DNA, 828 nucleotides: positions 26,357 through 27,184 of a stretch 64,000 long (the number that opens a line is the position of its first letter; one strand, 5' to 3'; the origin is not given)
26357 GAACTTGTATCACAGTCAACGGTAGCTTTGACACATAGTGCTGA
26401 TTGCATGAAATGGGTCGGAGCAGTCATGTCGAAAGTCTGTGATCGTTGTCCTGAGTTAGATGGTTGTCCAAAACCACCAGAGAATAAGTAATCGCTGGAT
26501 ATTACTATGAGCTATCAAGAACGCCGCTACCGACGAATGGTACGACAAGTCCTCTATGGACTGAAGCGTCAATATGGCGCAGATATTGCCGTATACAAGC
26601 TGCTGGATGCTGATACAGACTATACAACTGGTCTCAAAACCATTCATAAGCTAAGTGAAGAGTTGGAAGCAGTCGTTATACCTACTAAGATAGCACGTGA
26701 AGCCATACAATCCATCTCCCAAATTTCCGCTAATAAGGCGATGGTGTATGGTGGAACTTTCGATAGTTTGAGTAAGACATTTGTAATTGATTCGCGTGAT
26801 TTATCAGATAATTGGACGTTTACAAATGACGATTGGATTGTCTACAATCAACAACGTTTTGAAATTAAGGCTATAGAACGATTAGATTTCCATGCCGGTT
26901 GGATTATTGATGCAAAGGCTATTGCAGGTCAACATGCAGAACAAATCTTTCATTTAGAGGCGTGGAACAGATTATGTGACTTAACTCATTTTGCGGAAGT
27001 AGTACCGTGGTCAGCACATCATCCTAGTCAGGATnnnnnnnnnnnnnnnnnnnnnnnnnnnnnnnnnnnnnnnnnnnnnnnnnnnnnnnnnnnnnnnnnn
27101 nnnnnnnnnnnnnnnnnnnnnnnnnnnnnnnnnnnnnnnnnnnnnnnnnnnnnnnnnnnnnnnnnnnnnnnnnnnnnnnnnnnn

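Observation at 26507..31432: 1641-aa protein with about 50 copies of a 27-aa repeat, a LamG-like end and a fresh 507-bp tandem duplication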

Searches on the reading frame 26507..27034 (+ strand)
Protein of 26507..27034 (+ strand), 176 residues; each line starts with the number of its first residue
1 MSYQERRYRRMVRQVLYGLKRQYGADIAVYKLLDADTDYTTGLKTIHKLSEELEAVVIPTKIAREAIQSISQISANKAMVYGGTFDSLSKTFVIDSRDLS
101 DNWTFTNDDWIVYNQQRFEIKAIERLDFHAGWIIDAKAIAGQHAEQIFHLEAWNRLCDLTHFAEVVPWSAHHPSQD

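Call 17: find_homologous_proteins(query=window:26507-27034:+, max_evalue=0.01)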
Query seq(176 aa) (176 aa): 15 proteins with E <= 0.01 among 83 candidates.
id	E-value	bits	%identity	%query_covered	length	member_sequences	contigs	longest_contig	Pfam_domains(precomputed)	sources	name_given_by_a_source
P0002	8.2e-66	239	66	97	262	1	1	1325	-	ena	-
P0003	4.8e-65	237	67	92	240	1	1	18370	-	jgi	-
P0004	1.8e-46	176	51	89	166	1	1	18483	-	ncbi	-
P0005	8.7e-44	167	48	89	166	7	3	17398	-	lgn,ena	-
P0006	4.3e-43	165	47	89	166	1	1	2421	-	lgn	-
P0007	5.2e-43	165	50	84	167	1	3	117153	-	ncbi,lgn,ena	-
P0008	2.0e-42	163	49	84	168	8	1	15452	-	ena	-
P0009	1.8e-41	160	46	91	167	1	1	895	-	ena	-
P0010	2.7e-41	159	46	89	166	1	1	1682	-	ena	-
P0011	1.1e-40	157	47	84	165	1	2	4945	-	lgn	-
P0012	1.2e-40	157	49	84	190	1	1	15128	-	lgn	-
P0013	9.1e-39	151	46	89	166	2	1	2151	-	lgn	-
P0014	1.5e-38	150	47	81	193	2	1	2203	-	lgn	-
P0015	1.1e-35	141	50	88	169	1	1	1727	-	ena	-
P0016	3.5e-32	130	49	68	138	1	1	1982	-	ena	-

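Call 18: search_solved_structures(query=window:26507-27034:+, max_evalue=10)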
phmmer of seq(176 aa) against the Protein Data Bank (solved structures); distinct sequences matched with E-value up to 10: 0.

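Call 19: find_encoding_contigs(protein=P0007, flank=10000, max_places=2)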
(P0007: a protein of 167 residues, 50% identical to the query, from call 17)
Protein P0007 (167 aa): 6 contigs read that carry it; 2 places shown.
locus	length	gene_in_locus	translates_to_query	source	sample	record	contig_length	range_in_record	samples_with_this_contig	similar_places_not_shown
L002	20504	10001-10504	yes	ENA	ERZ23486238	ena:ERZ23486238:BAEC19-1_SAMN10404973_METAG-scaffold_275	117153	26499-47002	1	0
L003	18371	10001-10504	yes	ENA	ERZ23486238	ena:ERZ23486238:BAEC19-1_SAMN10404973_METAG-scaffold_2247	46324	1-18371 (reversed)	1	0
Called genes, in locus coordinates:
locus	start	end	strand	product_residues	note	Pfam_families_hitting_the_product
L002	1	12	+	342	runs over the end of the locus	-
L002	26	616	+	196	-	PF00085:Thioredoxin, PF13098:Thioredoxin_2 (weak)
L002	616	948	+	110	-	PF07098:DUF1360 (weak)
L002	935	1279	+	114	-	-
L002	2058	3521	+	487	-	PF05876:GpA_ATPase, PF20454:GpA_nuclease (weak)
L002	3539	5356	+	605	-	-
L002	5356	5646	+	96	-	-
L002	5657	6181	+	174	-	PF20557:DnaT_2 (faint)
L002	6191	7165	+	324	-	-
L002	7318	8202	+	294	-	-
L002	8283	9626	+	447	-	PF11651:P22_CoatProtein (faint)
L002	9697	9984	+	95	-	-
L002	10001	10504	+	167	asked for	-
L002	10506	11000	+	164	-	-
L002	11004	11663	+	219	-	PF01541:GIY-YIG, PF07460:NUMOD3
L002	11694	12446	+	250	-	-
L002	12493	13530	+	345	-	-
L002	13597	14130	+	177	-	-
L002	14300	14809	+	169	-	-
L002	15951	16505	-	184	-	-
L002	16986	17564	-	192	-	-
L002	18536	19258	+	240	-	-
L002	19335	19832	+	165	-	PF23140:Gp80 (weak)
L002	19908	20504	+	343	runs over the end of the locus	-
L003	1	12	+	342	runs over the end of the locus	-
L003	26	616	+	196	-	PF00085:Thioredoxin, PF13098:Thioredoxin_2 (weak)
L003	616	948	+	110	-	PF07098:DUF1360 (weak)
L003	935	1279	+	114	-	-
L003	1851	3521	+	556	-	PF05876:GpA_ATPase, PF20454:GpA_nuclease (weak)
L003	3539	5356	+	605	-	-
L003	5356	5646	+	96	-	-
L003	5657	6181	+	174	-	PF20557:DnaT_2 (faint)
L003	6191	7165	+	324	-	-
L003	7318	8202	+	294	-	-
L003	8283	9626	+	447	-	PF11651:P22_CoatProtein (faint)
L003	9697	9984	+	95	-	-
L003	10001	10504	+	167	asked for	-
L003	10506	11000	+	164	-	-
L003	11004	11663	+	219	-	PF01541:GIY-YIG, PF07460:NUMOD3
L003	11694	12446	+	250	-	-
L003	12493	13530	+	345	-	-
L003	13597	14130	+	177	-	-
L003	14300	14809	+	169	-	-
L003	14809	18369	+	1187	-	?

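Call 20: find_encoding_contigs(protein=P0003, flank=10000, max_places=2)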
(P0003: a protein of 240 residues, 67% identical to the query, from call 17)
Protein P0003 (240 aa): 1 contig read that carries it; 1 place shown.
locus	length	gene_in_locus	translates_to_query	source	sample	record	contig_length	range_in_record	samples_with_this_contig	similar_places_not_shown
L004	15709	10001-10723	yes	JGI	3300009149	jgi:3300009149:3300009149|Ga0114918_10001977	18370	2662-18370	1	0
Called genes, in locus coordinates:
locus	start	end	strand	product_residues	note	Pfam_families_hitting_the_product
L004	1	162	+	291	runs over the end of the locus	-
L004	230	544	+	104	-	-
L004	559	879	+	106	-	-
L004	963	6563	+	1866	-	-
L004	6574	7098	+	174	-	PF20557:DnaT_2 (weak)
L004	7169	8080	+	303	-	-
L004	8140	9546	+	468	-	-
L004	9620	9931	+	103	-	-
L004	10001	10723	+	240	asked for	-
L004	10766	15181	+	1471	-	-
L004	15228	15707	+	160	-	?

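Call 21: find_encoding_contigs(protein=P0004, flank=10000, max_places=2)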
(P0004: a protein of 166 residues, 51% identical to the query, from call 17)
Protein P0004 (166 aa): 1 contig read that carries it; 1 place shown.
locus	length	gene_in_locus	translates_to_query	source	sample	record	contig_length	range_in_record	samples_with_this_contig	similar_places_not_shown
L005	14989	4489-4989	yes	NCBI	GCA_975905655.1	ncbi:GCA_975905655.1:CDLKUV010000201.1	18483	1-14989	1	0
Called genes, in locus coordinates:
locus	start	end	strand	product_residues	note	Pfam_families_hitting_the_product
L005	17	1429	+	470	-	-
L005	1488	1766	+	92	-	-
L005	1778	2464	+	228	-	-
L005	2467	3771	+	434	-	-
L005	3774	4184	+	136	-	-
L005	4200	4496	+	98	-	-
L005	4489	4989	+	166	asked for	-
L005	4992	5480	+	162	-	-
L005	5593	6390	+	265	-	-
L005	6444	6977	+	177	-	-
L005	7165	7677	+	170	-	-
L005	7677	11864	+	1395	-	PF10145:PhageMin_Tail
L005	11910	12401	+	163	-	-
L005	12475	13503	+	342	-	-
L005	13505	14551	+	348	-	-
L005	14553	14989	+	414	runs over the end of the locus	-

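Call 28: search_protein_families(library=pfam, alignment_id=A2, max_evalue=10)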
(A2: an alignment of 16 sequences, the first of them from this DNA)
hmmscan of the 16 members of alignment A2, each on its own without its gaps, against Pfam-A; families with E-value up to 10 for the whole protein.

A. member 1, seq(176 aa): 2 families
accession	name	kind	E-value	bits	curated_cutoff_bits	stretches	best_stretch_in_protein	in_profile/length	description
PF16119.10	DUF4835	-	0.092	12.3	25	1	85-134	79-128/276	Domain of unknown function (DUF4835)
PF10510.14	PIG-S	-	0.13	11.6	26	1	40-87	406-453/514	Phosphatidylinositol-glycan biosynthesis class S protein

B. families by the number of members that match (of 16 scanned): 11 families
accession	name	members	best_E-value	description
PF05521.18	Phage_HCP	12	8.1e-05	Phage head completion protein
PF09165.15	Ubiq-Cytc-red_N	5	0.0091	Ubiquinol-cytochrome c reductase 8 kDa, N-terminal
PF24145.1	K1-lyase_N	3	0.0075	K1 capsule-specific polysaccharide lyase, N-terminal domain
PF22755.2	E217_gp28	2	0.016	E217 collar protein gp28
PF22953.2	SpnB_Rossmann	1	0.032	Polyketide synthase extender module SpnB, Rossmann fold domain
PF05322.16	NinE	1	0.088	NINE Protein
PF16119.10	DUF4835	1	0.092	Domain of unknown function (DUF4835)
PF00245.25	Alk_phosphatase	1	0.1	Alkaline phosphatase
PF10510.14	PIG-S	1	0.13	Phosphatidylinositol-glycan biosynthesis class S protein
PF19769.4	CPxCG_zf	1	0.13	CPxCG-related zinc finger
PF04079.22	SMC_ScpB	1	0.14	Segregation and condensation complex subunit ScpB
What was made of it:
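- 26507..26941 (+): aa 1-145: head-completion / stopper (neck) domain. 12 of 16 family members hit Pfam PF05521 Phage_HCP (best E 8e-5; call 28).
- On Phage head-completion / stopper protein (PF05521, Hc1): 12 of 16 close relatives do (best E 8.1e-5; call 28).
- Stopper identity: Pfam PF05521 in 12 of 16 relatives (call 28). The window's own N-domain does not itself reach Pfam PF05521 at E<=10 (call 28, part A), and the relatives' hits are weak. Sequence matches to PF05521 are weak (call 28).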

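Call 32: predict_structure(alignment_id=A2)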
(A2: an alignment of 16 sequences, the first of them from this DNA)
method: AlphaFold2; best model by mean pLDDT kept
length: 176 residues; sequences in the alignment: 16
mean_pLDDT: 73.3   pTM: 0.69
mean pLDDT of the five models: 73.3, 70.9, 70.4, 69.5, 68.5
residues with pLDDT >= 90: 48; 70-90: 69; 50-70: 20; < 50: 39
segments of 3 or more residues with pLDDT < 50: 76-80, 82-84, 146-176
pLDDT, mean of each block of 10 residues (from residue 1): 86 88 92 81 78 90 70 54 63 92 89 90 89 89 47 31 37 41
secondary structure, 60 per line:
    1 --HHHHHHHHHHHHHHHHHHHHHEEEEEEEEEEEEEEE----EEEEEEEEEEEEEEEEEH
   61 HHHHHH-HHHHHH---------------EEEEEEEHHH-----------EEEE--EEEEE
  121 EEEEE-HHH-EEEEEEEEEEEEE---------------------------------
elements in order: H3-23 E24-38 E43-59 H60-66 H68-73 E89-95 E110-113 E116-125 E131-143
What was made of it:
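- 26942..27034 (+): aa 146-176: linker. pLDDT <50 in the AF2 model (call 32).
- On Phage head-completion / stopper protein (PF05521, Hc1): AF2 model with pLDDT 73 and pTM 0.69 (call 32).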

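Call 34: fold_search(model_id=the predicted structure, library=pdb)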
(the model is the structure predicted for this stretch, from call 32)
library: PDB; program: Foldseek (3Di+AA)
matches with E <= 10: 633; with E <= 0.001: 6
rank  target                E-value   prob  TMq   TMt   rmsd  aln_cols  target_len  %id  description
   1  9rks_O                7.0e-05  1.00  0.35  0.46   6.8       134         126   11  Agrobacterium phage 7-7-1 neck 2 + tail terminator + tail sheath + tail tube (released 2025-12-10)
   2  8hdr_A                2.3e-04  1.00  0.39  0.59   4.4       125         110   13  Cyanophage Pam3 neck (released 2023-02-01)
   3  7z4w_1                4.1e-04  1.00  0.36  0.54   6.0       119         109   14  gp6/gp15/gp16 connector complex of bacteriophage SPP1 (released 2022-11-30)
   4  9l0e_A                4.4e-04  1.00  0.44  0.60   6.8       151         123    9  Cryo-EM structure of bacteriophage T1 stopper-tail terminator (released 2025-03-12)
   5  9m6x_S                7.5e-04  1.00  0.36  0.55   7.8       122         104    9  Cryo-EM structure of bacteriophage NF5 neck (released 2025-12-17)
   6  9gb5_G                8.9e-04  1.00  0.36  0.47   9.0       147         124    8  Contracted phiCD508 neck (released 2025-03-26)
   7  2kz4_MODEL_1_A        1.1e-03  1.00  0.38  0.56   5.6       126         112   14  Solution structure of protein SF1141 from Shigella flexneri 2a, Northeast structural genomics consortium (NESG (released 2010-07-07)
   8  9b42_A                1.3e-03  1.00  0.38  0.48   7.8       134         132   10  Pseudomonas phage Pa193 neck and extended tail (collar, gateway, tail tube, and sheath proteins) (released 2024-10-16)
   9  7kjk_A4               1.5e-03  1.00  0.37  0.55   6.1       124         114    9  The Neck region of Phage XM1 (6-fold symmetry) (released 2021-11-03)
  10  6tba_3A               1.7e-03  1.00  0.37  0.54   6.8       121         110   12  Virion of native gene transfer agent (GTA) particle (released 2020-07-22)
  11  9mkb_0                1.8e-03  1.00  0.43  0.32  10.3       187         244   12  Structure of the bacteriophage T4 portal-neck-tail complex (released 2025-12-24)
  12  9cc7_E                3.5e-03  0.97  0.33  0.39   9.7       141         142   12  Bacteriophage PhiTE extended connector complex (released 2025-04-16)
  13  9d94_Ha               3.7e-03  1.00  0.35  0.47   9.0       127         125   12  Mycobacteriophage Bxb1 portal and connector assembly - Composite map and model (released 2024-09-25)
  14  8fvh_A                6.7e-03  0.99  0.36  0.49   7.7       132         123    8  Pseudomonas phage E217 neck (portal, head-to-tail connector, collar and gateway proteins) (released 2023-07-26)
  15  4f07_L                6.7e-03  0.30  0.18  0.21  12.6       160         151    8  Structure of the Styrene Monooxygenase Flavin Reductase (SMOB) from Pseudomonas putida S12 (released 2013-05-08)
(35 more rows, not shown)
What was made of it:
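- On Phage head-completion / stopper protein (PF05521, Hc1): The 14 best Foldseek PDB hits are phage neck/connector entries or stopper-like prophage proteins, at probability 0.97-1.00 (call 34).
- Foldseek top hits are 7-7-1 neck 2, the Pam3 neck, the SPP1 gp6/gp15/gp16 connector and the T1 stopper, all at probability 1.00 (call 34). Foldseek TM-scores are modest: 0.32-0.49 on the query and 0.32-0.69 on the neck-protein targets (call 34).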

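Call 68: search_protein_families(library=phrogs, proteins=[P0004, P0007], max_evalue=0.1)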
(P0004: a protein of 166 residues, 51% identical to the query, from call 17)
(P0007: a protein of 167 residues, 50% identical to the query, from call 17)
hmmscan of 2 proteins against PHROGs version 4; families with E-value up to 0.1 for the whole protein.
P0004 (166 aa): 3 families
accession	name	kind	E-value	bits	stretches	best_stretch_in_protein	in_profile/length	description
phrog_1661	-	unknown function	0.036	15.4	1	22-129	12-106/124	-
phrog_939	-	head and packaging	0.058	14.5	0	100-130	80-105/126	head protein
phrog_22797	-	unknown function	0.083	14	0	41-99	34-94/129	-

P0007 (167 aa): 1 family
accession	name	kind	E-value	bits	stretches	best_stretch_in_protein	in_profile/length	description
phrog_161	-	connector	0.0021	19.4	1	21-139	16-119/120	head closure Hc1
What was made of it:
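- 26507..26941 (+): P0007 hits PHROG 161 'head closure Hc1' (call 68).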

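Call 72: find_related_loci(query=A2, collection=genome_contigs, flank=8000)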
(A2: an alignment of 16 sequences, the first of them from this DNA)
Query A2 (176 aa) in genome_contigs; peptide patterns used: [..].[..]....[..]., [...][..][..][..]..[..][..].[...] (x = any residue, [..] = any of these).
65 stretches matched a pattern; 5 encode a relative of the query (tblastn E <= 1e-3); 5 distinct loci.
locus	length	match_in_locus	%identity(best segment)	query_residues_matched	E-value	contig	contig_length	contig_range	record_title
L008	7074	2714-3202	52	1-163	4e-50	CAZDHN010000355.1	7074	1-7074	MAG TPA_asm: uncultured Planctomycetaceae bacterium isolate binchicken_co181_562 genome assembly, contig: NODE_23061_len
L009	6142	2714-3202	52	1-163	7e-50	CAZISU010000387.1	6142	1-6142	MAG TPA_asm: uncultured Planctomycetaceae bacterium isolate binchicken_co243_206 genome assembly, contig: NODE_12605_len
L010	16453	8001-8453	52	5-154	1e-47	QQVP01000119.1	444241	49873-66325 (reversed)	MAG: Planctomycetota bacterium isolate MB_PLM_2 c_000000000010, whole genome shotgun sequence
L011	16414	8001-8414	47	10-146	2e-41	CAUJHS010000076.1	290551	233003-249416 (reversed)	MAG: Planctomycetota bacterium isolate KLAP214 genome assembly, contig: KLAP214_516206, whole genome shotgun sequence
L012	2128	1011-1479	52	5-160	4e-37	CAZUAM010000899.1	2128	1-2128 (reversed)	MAG TPA_asm: uncultured Planctomycetaceae bacterium isolate binchicken_co262_366 genome assembly, contig: NODE_70062_len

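Call 73: find_related_loci(query=A2, collection=metagenome_contigs, flank=8000)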
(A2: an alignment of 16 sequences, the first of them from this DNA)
Query A2 (176 aa) in metagenome_contigs; peptide patterns used: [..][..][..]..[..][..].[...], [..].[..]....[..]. (x = any residue, [..] = any of these).
207 stretches matched a pattern; 92 encode a relative of the query (tblastn E <= 1e-3); the best 80 are kept; 80 distinct loci.
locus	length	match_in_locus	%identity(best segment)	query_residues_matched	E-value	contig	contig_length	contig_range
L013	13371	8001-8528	89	1-176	6e-109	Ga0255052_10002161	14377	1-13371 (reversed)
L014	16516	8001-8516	67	5-176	3e-79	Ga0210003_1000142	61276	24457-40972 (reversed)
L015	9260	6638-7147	69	2-171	3e-78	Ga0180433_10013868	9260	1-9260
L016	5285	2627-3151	66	1-174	4e-74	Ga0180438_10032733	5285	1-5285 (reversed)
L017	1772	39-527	52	1-163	4e-50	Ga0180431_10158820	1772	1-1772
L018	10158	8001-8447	50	1-148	8e-49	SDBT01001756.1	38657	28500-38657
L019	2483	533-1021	51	1-163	2e-48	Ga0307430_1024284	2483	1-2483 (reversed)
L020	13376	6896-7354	49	1-152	2e-48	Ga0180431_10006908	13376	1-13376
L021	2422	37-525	51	1-163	2e-48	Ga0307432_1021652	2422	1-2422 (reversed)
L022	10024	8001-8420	53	10-148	6e-48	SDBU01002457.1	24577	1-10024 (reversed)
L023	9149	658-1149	50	1-164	4e-48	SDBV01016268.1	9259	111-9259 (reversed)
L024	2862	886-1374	51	1-163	9e-48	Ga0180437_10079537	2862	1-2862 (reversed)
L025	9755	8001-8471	48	1-156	1e-47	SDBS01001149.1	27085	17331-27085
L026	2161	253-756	46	6-173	1e-47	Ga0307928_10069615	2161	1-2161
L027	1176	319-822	46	6-173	2e-49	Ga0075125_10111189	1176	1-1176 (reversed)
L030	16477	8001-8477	51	1-159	2e-47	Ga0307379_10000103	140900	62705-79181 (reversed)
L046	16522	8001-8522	46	1-174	4e-43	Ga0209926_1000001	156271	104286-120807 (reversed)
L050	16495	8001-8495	47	10-174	1e-40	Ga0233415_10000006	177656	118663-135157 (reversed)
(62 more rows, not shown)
